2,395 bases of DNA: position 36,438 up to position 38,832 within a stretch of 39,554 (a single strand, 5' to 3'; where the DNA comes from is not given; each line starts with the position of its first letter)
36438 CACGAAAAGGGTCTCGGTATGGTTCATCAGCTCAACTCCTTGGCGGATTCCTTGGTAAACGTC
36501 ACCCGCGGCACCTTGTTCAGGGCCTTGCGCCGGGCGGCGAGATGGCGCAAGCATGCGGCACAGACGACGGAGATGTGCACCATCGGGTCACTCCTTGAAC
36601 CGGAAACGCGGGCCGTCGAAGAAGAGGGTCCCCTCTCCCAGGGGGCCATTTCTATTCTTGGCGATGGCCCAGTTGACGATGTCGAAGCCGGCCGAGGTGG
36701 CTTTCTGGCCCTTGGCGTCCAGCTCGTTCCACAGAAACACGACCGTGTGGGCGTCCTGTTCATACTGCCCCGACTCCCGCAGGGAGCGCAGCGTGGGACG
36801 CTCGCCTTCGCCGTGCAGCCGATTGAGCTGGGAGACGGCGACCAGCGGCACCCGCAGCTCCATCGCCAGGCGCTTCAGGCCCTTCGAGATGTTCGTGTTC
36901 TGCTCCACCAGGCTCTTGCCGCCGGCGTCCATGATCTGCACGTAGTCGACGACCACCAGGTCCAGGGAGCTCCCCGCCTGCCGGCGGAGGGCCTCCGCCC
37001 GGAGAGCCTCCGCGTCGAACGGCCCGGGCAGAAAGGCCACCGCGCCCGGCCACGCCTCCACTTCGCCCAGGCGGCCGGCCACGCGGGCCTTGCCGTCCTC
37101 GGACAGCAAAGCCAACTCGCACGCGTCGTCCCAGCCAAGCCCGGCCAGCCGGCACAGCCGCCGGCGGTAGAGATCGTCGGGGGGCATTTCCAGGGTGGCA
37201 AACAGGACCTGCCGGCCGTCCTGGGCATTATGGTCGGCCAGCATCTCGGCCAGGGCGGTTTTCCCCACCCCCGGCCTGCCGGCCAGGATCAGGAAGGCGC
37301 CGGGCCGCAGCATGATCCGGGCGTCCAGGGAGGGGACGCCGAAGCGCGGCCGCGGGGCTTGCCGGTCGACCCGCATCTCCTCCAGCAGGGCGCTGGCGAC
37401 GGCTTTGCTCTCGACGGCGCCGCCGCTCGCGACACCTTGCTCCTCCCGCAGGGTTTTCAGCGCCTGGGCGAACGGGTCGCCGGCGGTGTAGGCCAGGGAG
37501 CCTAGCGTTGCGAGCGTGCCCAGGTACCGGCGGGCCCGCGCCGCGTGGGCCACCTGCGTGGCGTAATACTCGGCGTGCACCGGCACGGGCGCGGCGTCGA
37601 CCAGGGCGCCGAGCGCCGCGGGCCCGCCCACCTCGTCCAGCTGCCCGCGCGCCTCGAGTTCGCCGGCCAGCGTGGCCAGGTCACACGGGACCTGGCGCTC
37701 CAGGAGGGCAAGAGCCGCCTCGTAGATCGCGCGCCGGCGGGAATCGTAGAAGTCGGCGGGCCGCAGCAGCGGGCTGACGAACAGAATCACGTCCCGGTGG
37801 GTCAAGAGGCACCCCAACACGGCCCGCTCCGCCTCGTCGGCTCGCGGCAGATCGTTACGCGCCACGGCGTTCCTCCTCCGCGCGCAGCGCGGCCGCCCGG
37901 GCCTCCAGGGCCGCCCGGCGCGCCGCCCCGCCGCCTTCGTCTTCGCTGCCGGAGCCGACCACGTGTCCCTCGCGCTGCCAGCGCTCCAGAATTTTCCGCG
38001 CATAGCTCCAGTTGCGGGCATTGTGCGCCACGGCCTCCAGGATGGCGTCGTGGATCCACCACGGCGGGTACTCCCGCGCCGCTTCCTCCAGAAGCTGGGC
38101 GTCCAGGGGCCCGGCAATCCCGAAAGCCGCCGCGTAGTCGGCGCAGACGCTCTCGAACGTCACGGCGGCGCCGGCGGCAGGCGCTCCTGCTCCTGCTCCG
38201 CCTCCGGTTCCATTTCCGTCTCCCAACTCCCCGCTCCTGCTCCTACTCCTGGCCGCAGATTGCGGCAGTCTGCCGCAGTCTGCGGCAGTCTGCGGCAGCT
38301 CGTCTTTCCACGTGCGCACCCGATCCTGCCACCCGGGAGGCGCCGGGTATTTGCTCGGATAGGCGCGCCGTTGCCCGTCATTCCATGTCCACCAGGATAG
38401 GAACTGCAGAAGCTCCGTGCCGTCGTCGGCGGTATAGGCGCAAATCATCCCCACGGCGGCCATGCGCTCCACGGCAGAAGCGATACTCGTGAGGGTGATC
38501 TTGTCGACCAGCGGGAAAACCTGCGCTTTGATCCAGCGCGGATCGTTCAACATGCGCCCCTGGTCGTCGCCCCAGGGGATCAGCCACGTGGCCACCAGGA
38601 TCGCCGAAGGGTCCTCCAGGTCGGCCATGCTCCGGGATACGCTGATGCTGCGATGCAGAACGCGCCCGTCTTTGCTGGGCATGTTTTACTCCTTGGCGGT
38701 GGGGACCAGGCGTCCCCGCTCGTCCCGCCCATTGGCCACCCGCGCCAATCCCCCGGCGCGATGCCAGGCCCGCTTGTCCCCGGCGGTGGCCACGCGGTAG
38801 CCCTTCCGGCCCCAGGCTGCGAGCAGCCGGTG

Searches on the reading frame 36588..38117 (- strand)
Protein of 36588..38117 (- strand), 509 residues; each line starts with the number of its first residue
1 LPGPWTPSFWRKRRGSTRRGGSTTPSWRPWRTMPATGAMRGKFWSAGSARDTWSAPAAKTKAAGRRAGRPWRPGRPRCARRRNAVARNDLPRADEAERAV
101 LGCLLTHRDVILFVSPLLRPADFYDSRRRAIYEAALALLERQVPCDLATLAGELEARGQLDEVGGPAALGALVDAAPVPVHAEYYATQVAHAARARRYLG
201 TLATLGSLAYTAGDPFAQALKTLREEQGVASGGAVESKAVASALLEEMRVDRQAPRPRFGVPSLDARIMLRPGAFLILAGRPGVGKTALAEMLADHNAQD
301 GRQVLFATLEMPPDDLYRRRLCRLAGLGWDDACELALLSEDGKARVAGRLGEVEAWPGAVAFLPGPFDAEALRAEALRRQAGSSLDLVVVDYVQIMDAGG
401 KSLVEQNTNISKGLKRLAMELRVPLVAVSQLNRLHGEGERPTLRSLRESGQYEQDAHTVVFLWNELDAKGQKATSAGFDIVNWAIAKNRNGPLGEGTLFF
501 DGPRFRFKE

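Call 10: search_protein_families(library=pfam, proteins=[window:36588-38117:-], max_evalue=0.01)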
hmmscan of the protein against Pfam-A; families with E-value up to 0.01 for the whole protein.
window:36588-38117:- (509 aa): 10 families
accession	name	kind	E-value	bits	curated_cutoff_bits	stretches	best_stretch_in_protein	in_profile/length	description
PF03796.21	DnaB_C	-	2.8e-45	155.2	27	1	263-508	8-254/255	DnaB-like helicase C terminal domain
PF00772.26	DnaB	-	1.9e-24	86.1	23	1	90-190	2-102/103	DnaB-like helicase N terminal domain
PF13481.12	AAA_25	-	3.3e-08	33.8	27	1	269-431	29-190/195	AAA domain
PF20720.3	nSTAND3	-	9.9e-06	25.8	27.2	1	267-306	11-50/155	Novel STAND NTPase 3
PF13401.12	AAA_22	-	4.6e-05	24.2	27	1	274-394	6-94/130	AAA domain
PF06745.19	ATPase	-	0.00094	19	26.6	1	260-330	4-73/231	KaiC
PF07728.20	AAA_5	-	0.0011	19.4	22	1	276-325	2-51/139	AAA domain (dynein-related subfamily)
PF13191.12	AAA_16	-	0.003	18.5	32.6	1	274-347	25-103/167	AAA ATPase domain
PF00004.35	AAA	-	0.0049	17.7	21.2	0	276-296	1-21/131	ATPase family associated with various cellular activities (AAA)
PF24883.2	NPHP3_N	-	0.0059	17.3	24.8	0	274-307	23-56/164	Nephrocystin 3, N-terminal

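Call 13: find_related_loci(query=window:36588-38117:-, collection=viral_contigs, flank=8000)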
Query window:36588-38117:- (509 aa) in viral_contigs; peptide patterns used: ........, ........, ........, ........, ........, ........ (x = any residue, [..] = any of these).
6 stretches matched a pattern; 2 encode a relative of the query (tblastn E <= 1e-3); 2 distinct loci.
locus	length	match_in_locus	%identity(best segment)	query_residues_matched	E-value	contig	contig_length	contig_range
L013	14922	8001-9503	60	5-509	0e+0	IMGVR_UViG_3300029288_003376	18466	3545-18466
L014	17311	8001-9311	50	95-509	5e-125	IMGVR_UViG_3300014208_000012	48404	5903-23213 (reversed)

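Call 27: find_homologous_proteins(query=window:36588-38117:-, max_evalue=1e-60)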
Query window:36588-38117:- (509 aa): 5 proteins with E <= 1e-60 among 8000 candidates.
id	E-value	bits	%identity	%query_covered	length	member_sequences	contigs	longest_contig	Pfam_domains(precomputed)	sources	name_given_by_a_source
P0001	9.8e-275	930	100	83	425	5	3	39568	PF03796.22,PF00772.27,PF13481.13,PF20720.4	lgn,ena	-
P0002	1.9e-178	612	66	83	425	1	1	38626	PF03796.22,PF00772.27,PF13481.13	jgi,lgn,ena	-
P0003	4.0e-115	404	50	82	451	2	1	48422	PF03796.22,PF00772.27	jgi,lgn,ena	-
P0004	1.1e-81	293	43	83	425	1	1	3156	PF03796.22,PF00772.27,PF13481.13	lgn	-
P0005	8.5e-61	224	39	82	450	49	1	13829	PF06745.20,PF03796.22,PF00772.27,PF13481.13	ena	-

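Call 28: find_encoding_contigs(protein=P0002, flank=10000, max_places=6)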
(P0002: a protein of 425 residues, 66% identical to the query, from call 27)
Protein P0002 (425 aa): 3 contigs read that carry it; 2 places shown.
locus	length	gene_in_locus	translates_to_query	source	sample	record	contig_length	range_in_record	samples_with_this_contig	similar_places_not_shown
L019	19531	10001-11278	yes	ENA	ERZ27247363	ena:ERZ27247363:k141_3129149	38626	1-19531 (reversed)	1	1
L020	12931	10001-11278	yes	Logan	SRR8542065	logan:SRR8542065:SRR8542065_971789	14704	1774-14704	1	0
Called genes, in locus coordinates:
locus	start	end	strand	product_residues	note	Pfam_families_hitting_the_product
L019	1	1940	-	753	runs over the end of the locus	PF04860:Phage_portal, PF04233:Phage_Mu_F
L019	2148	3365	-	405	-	PF03237:Terminase_6N (weak), PF17289:Terminase_6C (weak)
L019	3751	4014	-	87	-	-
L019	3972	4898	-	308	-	-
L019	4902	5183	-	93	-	-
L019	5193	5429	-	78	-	-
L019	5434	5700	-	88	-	-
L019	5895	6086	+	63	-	-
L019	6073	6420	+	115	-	-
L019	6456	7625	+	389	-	PF18897:Gp3-like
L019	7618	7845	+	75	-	-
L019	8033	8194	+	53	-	-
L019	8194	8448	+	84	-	-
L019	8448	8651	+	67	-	-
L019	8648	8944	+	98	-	-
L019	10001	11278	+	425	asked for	PF00772:DnaB, PF03796:DnaB_C, PF13481:AAA_25 (weak)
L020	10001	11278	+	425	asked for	PF00772:DnaB, PF03796:DnaB_C, PF13481:AAA_25 (weak)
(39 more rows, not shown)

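Call 108: find_encoding_contigs(protein=P0004, flank=3000, max_places=3)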
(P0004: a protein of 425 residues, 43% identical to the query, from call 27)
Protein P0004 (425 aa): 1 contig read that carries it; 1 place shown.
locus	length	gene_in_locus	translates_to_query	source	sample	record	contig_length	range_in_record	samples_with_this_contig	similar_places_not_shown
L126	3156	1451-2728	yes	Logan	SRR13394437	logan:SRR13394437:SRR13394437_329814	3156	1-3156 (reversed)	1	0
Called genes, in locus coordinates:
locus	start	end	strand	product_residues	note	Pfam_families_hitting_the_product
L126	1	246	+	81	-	?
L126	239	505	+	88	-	-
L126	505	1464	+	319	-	-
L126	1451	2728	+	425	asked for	PF00772:DnaB, PF13481:AAA_25, PF03796:DnaB_C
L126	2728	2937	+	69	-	-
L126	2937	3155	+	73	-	?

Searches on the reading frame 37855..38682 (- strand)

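Call 10: search_protein_families(library=pfam, proteins=[window:37855-38682:-], max_evalue=0.01)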
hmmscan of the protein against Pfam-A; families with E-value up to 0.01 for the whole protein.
window:37855-38682:- (275 aa): 1 family
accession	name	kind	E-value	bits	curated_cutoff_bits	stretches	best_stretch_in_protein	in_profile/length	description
PF07261.16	DnaB_2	-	0.00021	21.3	22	1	191-239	13-63/74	Replication initiation and membrane attachment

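Call 55: search_protein_families(library=phrogs, proteins=[window:37855-38682:-], max_evalue=0.001)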
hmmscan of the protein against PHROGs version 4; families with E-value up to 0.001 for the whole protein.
window:37855-38682:- (275 aa): 5 families
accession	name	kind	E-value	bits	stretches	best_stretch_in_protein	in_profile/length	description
phrog_1408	-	DNA, RNA and nucleotide metabolism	7.9e-11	43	1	20-154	18-152/302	replication initiation protein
phrog_2149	-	DNA, RNA and nucleotide metabolism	8.6e-08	33.3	1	34-167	30-152/289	replication initiation protein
phrog_186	-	DNA, RNA and nucleotide metabolism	1.7e-05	25.7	1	186-239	180-234/308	DnaD-like helicase loader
phrog_5810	-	DNA, RNA and nucleotide metabolism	0.00013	22.7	1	38-116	27-106/268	replication initiation protein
phrog_4016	-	DNA, RNA and nucleotide metabolism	0.00037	21.4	1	210-240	67-97/159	replication initiation protein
